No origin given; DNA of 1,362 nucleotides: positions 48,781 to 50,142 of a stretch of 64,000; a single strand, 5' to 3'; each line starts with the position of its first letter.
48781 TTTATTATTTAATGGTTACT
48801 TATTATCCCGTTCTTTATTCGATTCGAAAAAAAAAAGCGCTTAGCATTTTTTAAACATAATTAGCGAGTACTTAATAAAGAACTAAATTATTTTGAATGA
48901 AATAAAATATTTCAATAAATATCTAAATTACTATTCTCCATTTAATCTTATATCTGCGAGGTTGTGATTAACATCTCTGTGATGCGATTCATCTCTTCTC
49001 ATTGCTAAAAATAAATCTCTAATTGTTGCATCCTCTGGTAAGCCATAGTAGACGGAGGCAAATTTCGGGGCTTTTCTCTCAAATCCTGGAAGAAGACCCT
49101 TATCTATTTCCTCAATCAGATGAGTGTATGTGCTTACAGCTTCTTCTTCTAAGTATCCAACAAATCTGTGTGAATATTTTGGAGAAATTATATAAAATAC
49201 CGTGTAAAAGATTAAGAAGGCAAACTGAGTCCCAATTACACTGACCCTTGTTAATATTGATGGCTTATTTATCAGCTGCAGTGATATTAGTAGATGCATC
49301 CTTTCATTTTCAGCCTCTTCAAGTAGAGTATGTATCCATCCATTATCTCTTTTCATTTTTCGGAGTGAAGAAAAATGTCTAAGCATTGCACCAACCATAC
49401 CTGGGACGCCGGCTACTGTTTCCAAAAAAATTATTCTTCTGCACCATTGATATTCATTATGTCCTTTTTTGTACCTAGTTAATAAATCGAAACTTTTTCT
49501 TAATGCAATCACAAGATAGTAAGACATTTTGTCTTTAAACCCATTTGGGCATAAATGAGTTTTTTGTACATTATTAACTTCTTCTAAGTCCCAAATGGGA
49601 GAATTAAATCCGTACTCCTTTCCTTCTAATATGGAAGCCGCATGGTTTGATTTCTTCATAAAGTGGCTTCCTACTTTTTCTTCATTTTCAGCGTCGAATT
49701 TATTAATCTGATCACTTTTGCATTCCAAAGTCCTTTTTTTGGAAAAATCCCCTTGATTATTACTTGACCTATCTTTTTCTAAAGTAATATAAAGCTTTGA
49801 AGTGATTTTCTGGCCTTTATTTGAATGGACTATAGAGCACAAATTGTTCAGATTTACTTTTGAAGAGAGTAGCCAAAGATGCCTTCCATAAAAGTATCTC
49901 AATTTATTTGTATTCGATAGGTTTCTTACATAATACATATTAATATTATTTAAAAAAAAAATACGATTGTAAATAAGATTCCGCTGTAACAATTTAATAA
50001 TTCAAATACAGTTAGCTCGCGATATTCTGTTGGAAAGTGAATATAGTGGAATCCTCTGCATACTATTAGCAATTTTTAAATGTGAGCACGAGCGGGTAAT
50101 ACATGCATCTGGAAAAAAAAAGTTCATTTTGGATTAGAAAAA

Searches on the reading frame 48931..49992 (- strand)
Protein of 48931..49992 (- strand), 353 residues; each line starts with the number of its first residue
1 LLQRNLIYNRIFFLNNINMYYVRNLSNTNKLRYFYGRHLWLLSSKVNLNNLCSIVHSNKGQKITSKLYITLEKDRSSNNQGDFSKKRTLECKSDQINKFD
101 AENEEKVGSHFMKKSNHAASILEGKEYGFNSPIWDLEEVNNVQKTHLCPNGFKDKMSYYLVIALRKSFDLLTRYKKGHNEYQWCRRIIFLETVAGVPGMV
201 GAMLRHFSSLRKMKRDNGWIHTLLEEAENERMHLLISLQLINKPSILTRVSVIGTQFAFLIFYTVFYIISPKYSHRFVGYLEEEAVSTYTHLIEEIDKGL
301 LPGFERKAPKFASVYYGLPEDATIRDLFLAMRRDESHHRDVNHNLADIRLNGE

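Call 5: search_protein_families(library=pfam, proteins=[window:48931-49992:-], max_evalue=0.1)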
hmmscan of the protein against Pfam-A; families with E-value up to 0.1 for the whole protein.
window:48931-49992:- (353 aa): 1 family
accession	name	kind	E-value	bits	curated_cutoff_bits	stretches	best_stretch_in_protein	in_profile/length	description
PF01786.24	AOX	-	1.5e-88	296.5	22.7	1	135-347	2-216/216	Alternative oxidase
